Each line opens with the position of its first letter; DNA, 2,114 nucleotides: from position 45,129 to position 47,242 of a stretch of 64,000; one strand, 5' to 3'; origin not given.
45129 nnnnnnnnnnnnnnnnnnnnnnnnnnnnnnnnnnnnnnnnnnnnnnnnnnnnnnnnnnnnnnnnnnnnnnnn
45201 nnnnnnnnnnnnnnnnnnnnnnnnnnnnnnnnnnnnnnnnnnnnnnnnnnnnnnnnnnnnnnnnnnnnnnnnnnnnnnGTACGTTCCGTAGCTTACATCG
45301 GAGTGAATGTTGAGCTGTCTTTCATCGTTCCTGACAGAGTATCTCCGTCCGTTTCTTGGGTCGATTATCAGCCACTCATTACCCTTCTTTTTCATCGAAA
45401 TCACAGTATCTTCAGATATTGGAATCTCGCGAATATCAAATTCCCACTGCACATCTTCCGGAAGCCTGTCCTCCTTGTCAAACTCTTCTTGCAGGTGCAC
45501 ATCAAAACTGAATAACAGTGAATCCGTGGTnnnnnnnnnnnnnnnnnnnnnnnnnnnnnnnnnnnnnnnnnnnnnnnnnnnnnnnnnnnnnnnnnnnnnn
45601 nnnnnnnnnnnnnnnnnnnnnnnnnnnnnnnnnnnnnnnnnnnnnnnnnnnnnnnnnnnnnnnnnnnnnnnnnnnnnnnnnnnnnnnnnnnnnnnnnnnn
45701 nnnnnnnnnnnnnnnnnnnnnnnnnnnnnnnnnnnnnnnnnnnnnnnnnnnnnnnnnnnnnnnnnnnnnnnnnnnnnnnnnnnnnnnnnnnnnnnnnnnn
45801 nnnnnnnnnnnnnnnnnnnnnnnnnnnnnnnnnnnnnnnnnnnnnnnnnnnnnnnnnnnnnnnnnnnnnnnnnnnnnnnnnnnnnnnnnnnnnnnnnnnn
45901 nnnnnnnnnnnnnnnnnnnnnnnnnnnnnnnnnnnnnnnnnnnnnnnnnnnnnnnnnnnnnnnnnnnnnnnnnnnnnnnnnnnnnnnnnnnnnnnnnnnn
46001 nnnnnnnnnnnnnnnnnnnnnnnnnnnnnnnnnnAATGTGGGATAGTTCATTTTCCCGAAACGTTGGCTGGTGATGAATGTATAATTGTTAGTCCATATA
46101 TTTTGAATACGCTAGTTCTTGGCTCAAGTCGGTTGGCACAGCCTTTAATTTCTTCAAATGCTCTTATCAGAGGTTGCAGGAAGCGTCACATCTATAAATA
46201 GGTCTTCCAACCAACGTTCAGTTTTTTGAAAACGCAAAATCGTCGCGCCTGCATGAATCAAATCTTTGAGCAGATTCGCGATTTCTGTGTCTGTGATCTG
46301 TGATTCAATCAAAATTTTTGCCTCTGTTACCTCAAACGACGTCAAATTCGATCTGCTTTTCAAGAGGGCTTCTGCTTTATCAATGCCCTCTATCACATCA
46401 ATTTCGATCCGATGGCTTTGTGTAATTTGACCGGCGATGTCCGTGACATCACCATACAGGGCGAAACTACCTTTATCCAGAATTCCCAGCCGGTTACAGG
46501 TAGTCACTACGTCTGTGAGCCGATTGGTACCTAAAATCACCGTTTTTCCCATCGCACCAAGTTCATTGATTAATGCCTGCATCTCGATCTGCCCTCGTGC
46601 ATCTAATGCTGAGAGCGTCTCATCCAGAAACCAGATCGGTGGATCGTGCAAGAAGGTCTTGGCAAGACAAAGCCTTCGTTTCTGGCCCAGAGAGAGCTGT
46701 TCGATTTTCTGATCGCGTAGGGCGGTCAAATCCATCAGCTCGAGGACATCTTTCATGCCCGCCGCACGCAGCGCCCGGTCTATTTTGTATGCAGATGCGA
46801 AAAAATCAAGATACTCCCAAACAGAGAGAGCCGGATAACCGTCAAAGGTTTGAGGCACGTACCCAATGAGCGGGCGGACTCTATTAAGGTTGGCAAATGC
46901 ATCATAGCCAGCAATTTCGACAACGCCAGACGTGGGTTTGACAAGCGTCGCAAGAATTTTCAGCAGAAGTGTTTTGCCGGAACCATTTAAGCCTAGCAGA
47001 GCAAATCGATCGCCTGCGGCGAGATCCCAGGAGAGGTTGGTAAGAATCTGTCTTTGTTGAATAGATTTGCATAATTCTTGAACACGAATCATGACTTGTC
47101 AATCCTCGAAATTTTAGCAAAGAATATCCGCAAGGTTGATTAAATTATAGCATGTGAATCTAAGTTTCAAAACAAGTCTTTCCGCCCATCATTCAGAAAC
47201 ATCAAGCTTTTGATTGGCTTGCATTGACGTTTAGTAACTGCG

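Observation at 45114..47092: Membrane tri-heme c-type cytochrome with His-rich TM domain, next to an orphan ABC ATPase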

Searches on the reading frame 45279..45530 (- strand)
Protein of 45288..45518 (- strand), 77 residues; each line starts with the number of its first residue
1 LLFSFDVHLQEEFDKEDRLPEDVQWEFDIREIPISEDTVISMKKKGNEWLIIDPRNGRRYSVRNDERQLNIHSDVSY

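Call 35: search_protein_families(library=ncbifam, proteins=[window:45288-45518:-], max_evalue=0.1)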
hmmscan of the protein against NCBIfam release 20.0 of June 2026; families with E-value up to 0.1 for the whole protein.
seq(77 aa): 0 families

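Call 63: predict_structure(alignment_id=A3)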
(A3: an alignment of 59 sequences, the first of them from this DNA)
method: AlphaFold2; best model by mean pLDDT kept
length: 84 residues; sequences in the alignment: 59
mean_pLDDT: 88.2   pTM: 0.75
mean pLDDT of the five models: 88.2, 87.1, 86.9, 85.8, 85.2
residues with pLDDT >= 90: 59; 70-90: 18; 50-70: 5; < 50: 2
segments of 3 or more residues with pLDDT < 50: none
pLDDT, mean of each block of 10 residues (from residue 1): 85 90 91 92 91 92 92 88 47
secondary structure, 60 per line:
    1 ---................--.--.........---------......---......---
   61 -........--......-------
elements in order: E4-10 H11-19 H25-33 E43-48 E52-57 E62-69 E72-77

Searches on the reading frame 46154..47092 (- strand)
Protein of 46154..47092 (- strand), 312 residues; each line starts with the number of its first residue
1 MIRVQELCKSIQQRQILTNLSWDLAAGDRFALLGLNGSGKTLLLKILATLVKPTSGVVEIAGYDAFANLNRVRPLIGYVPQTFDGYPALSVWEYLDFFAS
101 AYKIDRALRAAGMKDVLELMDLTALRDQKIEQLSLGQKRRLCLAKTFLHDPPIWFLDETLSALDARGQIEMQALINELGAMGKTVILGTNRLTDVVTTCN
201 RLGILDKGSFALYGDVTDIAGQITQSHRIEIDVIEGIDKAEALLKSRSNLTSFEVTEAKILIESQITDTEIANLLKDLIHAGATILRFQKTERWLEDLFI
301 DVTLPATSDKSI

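Call 3: search_protein_families(library=pfam, proteins=[window:46154-47092:-], max_evalue=1)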
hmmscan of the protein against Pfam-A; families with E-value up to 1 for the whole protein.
window:46154-47092:- (312 aa): 6 families
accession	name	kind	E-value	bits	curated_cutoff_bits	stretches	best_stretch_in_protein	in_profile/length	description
PF00005.33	ABC_tran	-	3.8e-27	96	25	1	17-160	1-136/137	ABC transporter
PF13732.12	DrrA1-3_C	-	0.00036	21.6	27.4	1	225-303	11-81/81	ATP-binding protein DrrA1-3-like, C-terminal domain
PF13304.12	AAA_21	-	0.0013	19.2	27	1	31-50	3-22/304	AAA domain, putative AbiEii toxin, Type IV TA system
PF02463.25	SMC_N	-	0.0017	18.3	40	1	101-179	110-187/220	RecF/RecN/SMC N terminal domain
PF00004.35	AAA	-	0.0049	17.7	21.2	1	32-194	3-113/131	ATPase family associated with various cellular activities (AAA)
PF07479.19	NAD_Gly3P_dh_C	-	0.0094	16.6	25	1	157-245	29-112/142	NAD-dependent glycerol-3-phosphate dehydrogenase C-terminus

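Call 4: search_protein_families(library=ncbifam, proteins=[window:46154-47092:-], max_evalue=1)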
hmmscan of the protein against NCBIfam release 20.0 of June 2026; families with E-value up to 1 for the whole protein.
window:46154-47092:- (312 aa): 189 families (the best 25 are shown)
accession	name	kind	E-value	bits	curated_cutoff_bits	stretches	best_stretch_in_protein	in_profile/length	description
TIGR01188.1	drrA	subfamily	1.9e-51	175.2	312.45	1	16-303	8-301/302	daunorubicin resistance ABC transporter, ATP-binding protein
TIGR03522.1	GldA_ABC_ATP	equivalog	2.1e-47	162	402.6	1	2-303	3-301/301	gliding motility-associated ABC transporter ATP-binding subunit GldA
TIGR01189.1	ccmA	equivalog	3.8e-36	124.6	131.6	1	4-191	3-186/198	heme ABC exporter ATP-binding protein CcmA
TIGR03864.1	PQQ_ABC_ATP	hypoth_equivalog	2.3e-34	118.9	302.25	1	2-223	2-223/236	ABC transporter, ATP-binding subunit, PQQ-dependent alcohol dehydrogenase system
NF010060.0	PRK13537.1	equivalog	4.2e-34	117.8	521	1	2-303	16-308/314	nodulation factor ABC transporter ATP-binding protein NodI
NF010061.0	PRK13538.1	equivalog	4.3e-32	111.3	195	1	1-194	5-195/211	cytochrome c biogenesis heme-transporting ATPase CcmA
TIGR03740.1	galliderm_ABC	subfamily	9.4e-31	107.2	309.75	1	3-213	2-205/223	lantibiotic protection ABC transporter ATP-binding subunit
TIGR00968.1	3a0106s01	subfamily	2.2e-30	105.9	342.75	1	2-221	1-220/237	sulfate ABC transporter ATP-binding protein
NF040840.2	tungstate_WtpC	equivalog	7.4e-30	104.4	440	1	1-260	1-257/347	tungstate ABC transporter ATP-binding protein WtpC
TIGR04520.1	ECF_ATPase_1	equivalog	6.5e-29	101.2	315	1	11-255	10-259/269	energy-coupling factor transporter ATPase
TIGR01187.1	potA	subfamily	7.4e-29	100.8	355.6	1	32-219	1-188/325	polyamine ABC transporter ATP-binding protein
TIGR03265.1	PhnT2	equivalog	8.7e-29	100.8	457.7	1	2-269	5-267/353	putative 2-aminoethylphosphonate ABC transporter ATP-binding protein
NF033858.1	ABC2_perm_RbbA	equivalog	1.3e-28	99.5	1050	1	2-243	267-507/909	ribosome-associated ATPase/putative transporter RbbA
TIGR04521.1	ECF_ATPase_2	equivalog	2.1e-28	99.2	330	1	12-251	16-264/279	energy-coupling factor transporter ATPase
NF010059.0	PRK13536.1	equivalog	2.4e-28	98.9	549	1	2-262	44-301/342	nodulation factor ABC transporter ATP-binding protein NodI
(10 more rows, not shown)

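Call 37: find_homologous_proteins(query=window:46154-47092:-, max_evalue=1e-30)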
Query window:46154-47092:- (312 aa): 999 proteins with E <= 1e-30 among 8000 candidates; the best 120 are listed.
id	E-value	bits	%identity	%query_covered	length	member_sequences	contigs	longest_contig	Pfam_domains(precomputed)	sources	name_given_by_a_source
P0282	3.5e-198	675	100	100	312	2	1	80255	PF00005.34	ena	-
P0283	2.5e-197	672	99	100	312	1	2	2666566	PF00005.34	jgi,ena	jgi:ABC-2 type transport system ATP-binding protein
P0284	2.7e-194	662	98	100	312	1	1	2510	PF00005.34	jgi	jgi:ABC-2 type transport system ATP-binding protein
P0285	7.6e-194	661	98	100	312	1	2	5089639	PF00005.34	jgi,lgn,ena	jgi:ABC-2 type transport system ATP-binding protein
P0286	1.2e-181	621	91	100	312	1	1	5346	PF00005.34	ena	-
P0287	2.5e-176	603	89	100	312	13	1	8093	PF00005.34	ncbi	-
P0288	1.6e-171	587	84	100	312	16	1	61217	PF00005.34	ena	-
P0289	3.0e-170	583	85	99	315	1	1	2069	PF00005.34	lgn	-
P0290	1.4e-164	565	83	99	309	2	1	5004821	PF00005.34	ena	-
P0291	1.3e-156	538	79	100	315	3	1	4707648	PF00005.34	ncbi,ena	-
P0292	2.2e-154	531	78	99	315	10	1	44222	PF00005.34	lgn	-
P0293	3.1e-152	524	78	97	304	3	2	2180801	PF00005.34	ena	-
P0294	4.0e-144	497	99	75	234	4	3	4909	PF00005.34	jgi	jgi:ABC-2 type transport system ATP-binding protein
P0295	5.7e-135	467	68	99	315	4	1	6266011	PF00005.34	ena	-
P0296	3.6e-132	458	67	99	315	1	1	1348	PF00005.34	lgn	-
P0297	1.5e-130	453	66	99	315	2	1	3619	PF00005.34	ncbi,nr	ncbi:ABC transporter ATP-binding protein [Candidatus Poribacteria bacterium]|nr:ABC transporter ATP-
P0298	3.0e-129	449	66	99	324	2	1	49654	PF00005.34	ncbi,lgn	-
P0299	1.6e-128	446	65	100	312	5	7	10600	PF00005.34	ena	-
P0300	1.7e-125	436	65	99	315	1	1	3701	PF00005.34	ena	-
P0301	2.6e-122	426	62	99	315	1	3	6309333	PF00005.34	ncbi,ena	-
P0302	6.5e-122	425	62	99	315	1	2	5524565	PF00005.34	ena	-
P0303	1.8e-121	423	61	99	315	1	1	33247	PF00005.34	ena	-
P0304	1.8e-121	423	61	99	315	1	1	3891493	PF00005.34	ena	-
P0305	1.8e-121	423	62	99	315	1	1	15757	PF00005.34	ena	-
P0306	2.0e-121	423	62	99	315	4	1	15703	PF00005.34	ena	-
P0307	2.3e-121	423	63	100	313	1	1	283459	PF13732.13,PF00005.34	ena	-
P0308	3.2e-121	422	62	99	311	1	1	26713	PF00005.34,PF13304.13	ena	-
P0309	4.0e-121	422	62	99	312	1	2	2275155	PF00005.34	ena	-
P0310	4.8e-121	422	62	99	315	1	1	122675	PF00005.34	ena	-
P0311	4.9e-121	422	62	99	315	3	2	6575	PF00005.34,PF13304.13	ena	-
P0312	5.8e-121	421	62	99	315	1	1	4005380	PF00005.34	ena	-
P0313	1.2e-120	420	62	99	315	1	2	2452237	PF00005.34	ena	-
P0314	1.7e-120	420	61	99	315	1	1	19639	PF00005.34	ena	-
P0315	2.1e-120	420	61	99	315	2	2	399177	PF00005.34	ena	-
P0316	2.8e-120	419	61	99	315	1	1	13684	PF00005.34,PF13304.13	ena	-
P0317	3.2e-120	419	61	100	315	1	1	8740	PF00005.34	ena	-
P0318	3.3e-120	419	61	100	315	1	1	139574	PF00005.34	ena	-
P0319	3.7e-120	419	62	99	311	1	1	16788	PF00005.34,PF13304.13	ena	-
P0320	4.1e-120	419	61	99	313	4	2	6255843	PF13732.13,PF00005.34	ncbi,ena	-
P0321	4.4e-120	418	63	100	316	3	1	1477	PF00005.34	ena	-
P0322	4.7e-120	418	62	99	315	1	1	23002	PF13732.13,PF00005.34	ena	-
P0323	5.4e-120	418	62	99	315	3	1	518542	PF00005.34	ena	-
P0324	6.3e-120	418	61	99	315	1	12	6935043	PF00005.34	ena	-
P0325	7.1e-120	418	62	99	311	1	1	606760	PF00005.34,PF13304.13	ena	-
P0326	8.2e-120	418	61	99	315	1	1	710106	PF00005.34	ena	-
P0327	8.5e-120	418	62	99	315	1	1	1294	PF00005.34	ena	-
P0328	1.1e-119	417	62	99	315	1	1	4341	PF00005.34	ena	-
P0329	1.3e-119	417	61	99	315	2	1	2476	PF00005.34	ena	-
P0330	1.3e-119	417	62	100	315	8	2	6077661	PF00005.34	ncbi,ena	-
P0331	1.4e-119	417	61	99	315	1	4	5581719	PF00005.34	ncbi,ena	-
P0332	1.5e-119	417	61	99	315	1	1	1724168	PF00005.34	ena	-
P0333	1.5e-119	417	63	97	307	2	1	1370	PF00005.34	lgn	-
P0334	1.6e-119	417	61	99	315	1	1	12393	PF00005.34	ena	-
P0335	1.7e-119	417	61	99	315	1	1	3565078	PF00005.34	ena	-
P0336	1.9e-119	416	62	99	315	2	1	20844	PF00005.34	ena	-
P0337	2.1e-119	416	61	99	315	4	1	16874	PF00005.34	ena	-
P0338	2.3e-119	416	61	99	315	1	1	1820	PF00005.34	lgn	-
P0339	2.3e-119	416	61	99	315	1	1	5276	PF00005.34,PF13304.13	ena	-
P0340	2.4e-119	416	61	99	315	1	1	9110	PF00005.34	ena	-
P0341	2.6e-119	416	61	99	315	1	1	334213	PF00005.34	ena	-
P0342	2.6e-119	416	62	99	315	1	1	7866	PF00005.34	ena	-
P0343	2.6e-119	416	61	99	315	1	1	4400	PF00005.34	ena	-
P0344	2.7e-119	416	60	100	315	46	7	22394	PF00005.34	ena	-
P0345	2.8e-119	416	61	99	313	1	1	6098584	PF00005.34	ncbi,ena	-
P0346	2.9e-119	416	61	99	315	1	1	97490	PF00005.34,PF13304.13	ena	-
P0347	3.0e-119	416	61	99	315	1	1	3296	PF00005.34,PF13304.13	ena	-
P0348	3.1e-119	416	61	99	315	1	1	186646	PF00005.34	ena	-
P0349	3.2e-119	416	61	99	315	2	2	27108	PF00005.34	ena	-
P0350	3.3e-119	416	61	99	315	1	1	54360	PF00005.34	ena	-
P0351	3.3e-119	416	62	99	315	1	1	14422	PF13732.13,PF00005.34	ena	-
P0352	3.4e-119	416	61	99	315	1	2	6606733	PF00005.34,PF13304.13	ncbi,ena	-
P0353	3.8e-119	415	62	98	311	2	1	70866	PF13732.13,PF00005.34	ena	-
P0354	3.9e-119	415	60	99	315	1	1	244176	PF13732.13,PF00005.34,PF13304.13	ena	-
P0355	3.9e-119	415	62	99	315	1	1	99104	PF00005.34,PF13304.13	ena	-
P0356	4.0e-119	415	61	99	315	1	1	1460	PF00005.34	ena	-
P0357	4.4e-119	415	62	100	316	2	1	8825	PF00005.34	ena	-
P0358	4.5e-119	415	61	99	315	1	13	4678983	PF00005.34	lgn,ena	-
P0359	5.9e-119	415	61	99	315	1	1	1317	PF13732.13,PF00005.34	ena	-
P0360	6.1e-119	415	61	99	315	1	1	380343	PF00005.34,PF13304.13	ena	-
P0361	6.1e-119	415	62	97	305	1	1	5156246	PF00005.34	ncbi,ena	-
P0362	6.1e-119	415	61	99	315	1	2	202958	PF00005.34,PF13304.13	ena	-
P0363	6.2e-119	415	60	99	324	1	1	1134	PF00005.34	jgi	jgi:ABC-2 type transport system ATP-binding protein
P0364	6.4e-119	415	61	99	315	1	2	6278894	PF00005.34,PF13304.13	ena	-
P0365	6.7e-119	415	61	99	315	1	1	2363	PF00005.34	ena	-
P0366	6.9e-119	415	61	99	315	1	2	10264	PF00005.34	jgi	jgi:ABC-2 type transport system ATP-binding protein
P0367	7.4e-119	414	61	99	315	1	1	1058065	PF00005.34,PF13304.13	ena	-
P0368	9.7e-119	414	61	98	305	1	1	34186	PF00005.34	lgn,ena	-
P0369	1.1e-118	414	61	100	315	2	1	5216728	PF00005.34,PF13304.13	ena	-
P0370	1.2e-118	414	61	99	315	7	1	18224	PF00005.34,PF13304.13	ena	-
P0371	1.6e-118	413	61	99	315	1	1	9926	PF00005.34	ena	-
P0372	1.6e-118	413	61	99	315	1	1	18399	PF00005.34,PF13304.13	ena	-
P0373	2.2e-118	413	61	99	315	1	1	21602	PF00005.34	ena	-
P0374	2.3e-118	413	60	99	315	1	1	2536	PF00005.34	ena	-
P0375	2.3e-118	413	61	99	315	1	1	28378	PF13732.13,PF00005.34,PF13304.13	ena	-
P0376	2.4e-118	413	61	99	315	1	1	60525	PF00005.34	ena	-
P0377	3.5e-118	412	60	99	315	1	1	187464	PF00005.34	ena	-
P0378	4.1e-118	412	61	99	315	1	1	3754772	PF00005.34,PF13304.13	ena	-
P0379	4.1e-118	412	60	99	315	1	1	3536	PF00005.34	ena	-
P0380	4.1e-118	412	61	99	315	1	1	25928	PF00005.34,PF13304.13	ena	-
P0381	4.2e-118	412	61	99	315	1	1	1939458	PF00005.34,PF13304.13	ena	-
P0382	4.6e-118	412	60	99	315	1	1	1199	PF00005.34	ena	-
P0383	5.5e-118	412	60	100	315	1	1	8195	PF00005.34,PF13304.13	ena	-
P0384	5.6e-118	412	59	99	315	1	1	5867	PF00005.34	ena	-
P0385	6.0e-118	411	61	99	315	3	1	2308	PF00005.34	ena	-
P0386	6.1e-118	411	60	99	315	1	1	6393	PF13732.13,PF00005.34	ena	-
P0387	6.6e-118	411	61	99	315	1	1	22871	PF00005.34,PF13304.13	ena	-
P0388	7.4e-118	411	60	100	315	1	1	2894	PF00005.34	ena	-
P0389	7.4e-118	411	60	99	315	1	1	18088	PF00005.34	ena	-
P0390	7.4e-118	411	62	99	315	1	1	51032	PF13732.13,PF00005.34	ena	-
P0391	7.8e-118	411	60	100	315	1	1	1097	PF00005.34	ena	-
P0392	8.0e-118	411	61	99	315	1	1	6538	PF00005.34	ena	-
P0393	8.4e-118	411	61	99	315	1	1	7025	PF13732.13,PF00005.34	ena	-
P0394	1.0e-117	411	60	99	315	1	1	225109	PF00005.34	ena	-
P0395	1.2e-117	410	61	99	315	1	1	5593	PF13732.13,PF00005.34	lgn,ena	-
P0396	1.3e-117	410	62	99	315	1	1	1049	PF00005.34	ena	-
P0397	1.4e-117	410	61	99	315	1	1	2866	PF00005.34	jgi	jgi:ABC-2 type transport system ATP-binding protein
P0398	1.8e-117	410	60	99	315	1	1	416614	PF00005.34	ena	-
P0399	1.8e-117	410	61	99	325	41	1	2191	PF00005.34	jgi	jgi:ABC-2 type transport system ATP-binding protein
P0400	2.2e-117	410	60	99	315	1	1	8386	PF00005.34,PF13304.13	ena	-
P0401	2.3e-117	410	61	99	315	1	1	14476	PF00005.34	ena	-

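Call 38: find_encoding_contigs(protein=P0295, flank=7000, max_places=1)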
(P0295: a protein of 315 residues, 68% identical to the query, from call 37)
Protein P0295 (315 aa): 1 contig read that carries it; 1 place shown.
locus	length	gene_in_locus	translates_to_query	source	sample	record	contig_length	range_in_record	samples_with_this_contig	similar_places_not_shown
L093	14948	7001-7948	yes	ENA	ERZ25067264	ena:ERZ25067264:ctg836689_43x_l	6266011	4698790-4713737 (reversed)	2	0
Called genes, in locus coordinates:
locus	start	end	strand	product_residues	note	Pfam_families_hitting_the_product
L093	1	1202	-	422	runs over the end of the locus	PF01743:PolyA_pol, PF12627:PolyA_pol_RNAbd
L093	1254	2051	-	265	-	PF01936:NYN, PF12872:OST-HTH (weak)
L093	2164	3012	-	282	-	PF01209:Ubie_methyltran (weak), PF02353:CMAS (weak), PF08241:Methyltransf_11, PF08242:Methyltransf_12, PF13649:Methyltransf_25, PF13847:Methyltransf_31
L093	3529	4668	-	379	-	PF24521:Ank_KRIT1 (faint), PF13606:Ank_3 (faint), PF13857:Ank_5 (faint), PF12796:Ank_2, PF13637:Ank_4 (weak), PF00023:Ank (weak)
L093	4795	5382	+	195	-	PF00035:dsrm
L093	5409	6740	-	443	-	PF03631:Virul_fac_BrkB, PF02082:Rrf2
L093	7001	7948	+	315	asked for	PF00005:ABC_tran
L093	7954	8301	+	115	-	-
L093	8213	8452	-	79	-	-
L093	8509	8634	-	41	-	-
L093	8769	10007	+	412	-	-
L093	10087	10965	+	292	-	PF12974:Phosphonate-bd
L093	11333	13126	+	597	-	PF03235:GmrSD_N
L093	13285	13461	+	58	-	PF04255:DUF433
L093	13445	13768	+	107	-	-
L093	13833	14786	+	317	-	PF14088:DUF4268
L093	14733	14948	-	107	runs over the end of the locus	-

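Call 39: find_encoding_contigs(protein=P0330, flank=7000, max_places=1)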
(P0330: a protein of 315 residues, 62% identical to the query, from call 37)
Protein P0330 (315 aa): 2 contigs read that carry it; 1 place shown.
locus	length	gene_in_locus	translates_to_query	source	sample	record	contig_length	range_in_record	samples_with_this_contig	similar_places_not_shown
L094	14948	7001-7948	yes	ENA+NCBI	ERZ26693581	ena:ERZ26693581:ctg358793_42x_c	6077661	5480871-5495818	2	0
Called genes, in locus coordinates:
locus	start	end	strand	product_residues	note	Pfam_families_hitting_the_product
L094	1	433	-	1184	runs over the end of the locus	PF02775:TPP_enzyme_C, PF01558:POR, PF20169:DUF6537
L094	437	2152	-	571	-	PF02463:SMC_N, PF13476:AAA_23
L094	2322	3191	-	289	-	PF01513:NAD_kinase, PF20143:NAD_kinase_C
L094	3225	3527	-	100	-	-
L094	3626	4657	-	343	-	PF04018:VCA0040-like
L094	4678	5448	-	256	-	PF01975:SurE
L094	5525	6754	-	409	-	PF22421:SYY_C-terminal (faint), PF00579:tRNA-synt_1b, PF01479:S4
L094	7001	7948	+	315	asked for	PF00005:ABC_tran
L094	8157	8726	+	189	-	-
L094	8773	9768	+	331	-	PF01408:GFO_IDH_MocA, PF02894:GFO_IDH_MocA_C, PF22725:GFO_IDH_MocA_C3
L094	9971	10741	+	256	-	PF02811:PHP (weak)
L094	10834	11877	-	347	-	PF02615:Ldh_2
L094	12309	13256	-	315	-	PF02826:2-Hacid_dh_C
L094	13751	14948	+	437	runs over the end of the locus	PF07690:MFS_1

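Call 75: find_related_loci(query=A4, collection=metagenome_contigs, flank=6000)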
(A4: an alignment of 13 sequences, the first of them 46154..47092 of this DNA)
Query A4 (312 aa) in metagenome_contigs; peptide patterns used: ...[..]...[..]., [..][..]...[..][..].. (x = any residue, [..] = any of these).
430 stretches matched a pattern; 296 encode a relative of the query (tblastn E <= 1e-3); the best 80 are kept; 80 distinct loci.
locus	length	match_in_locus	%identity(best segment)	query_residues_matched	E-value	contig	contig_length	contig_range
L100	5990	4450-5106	68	1-219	1e-96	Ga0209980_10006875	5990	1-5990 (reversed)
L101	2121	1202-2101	44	1-300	3e-88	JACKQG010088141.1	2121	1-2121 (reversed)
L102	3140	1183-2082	44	1-300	4e-82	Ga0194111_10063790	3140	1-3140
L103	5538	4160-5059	45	1-300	3e-81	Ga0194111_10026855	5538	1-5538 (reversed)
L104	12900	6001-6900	45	1-300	3e-81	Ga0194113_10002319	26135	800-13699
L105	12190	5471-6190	47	1-233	2e-60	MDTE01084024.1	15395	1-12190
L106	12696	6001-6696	46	1-225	1e-59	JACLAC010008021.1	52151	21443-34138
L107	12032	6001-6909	34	1-303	6e-60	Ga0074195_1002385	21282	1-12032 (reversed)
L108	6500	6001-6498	52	1-166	2e-50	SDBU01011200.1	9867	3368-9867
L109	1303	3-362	67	100-219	2e-49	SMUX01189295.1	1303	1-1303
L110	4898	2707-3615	34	1-303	6e-46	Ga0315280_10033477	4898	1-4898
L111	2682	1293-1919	38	1-208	2e-38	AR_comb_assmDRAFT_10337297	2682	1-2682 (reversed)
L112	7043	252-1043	33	1-259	2e-37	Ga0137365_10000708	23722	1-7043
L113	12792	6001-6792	33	1-259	4e-37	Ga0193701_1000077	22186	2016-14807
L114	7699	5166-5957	33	1-259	5e-37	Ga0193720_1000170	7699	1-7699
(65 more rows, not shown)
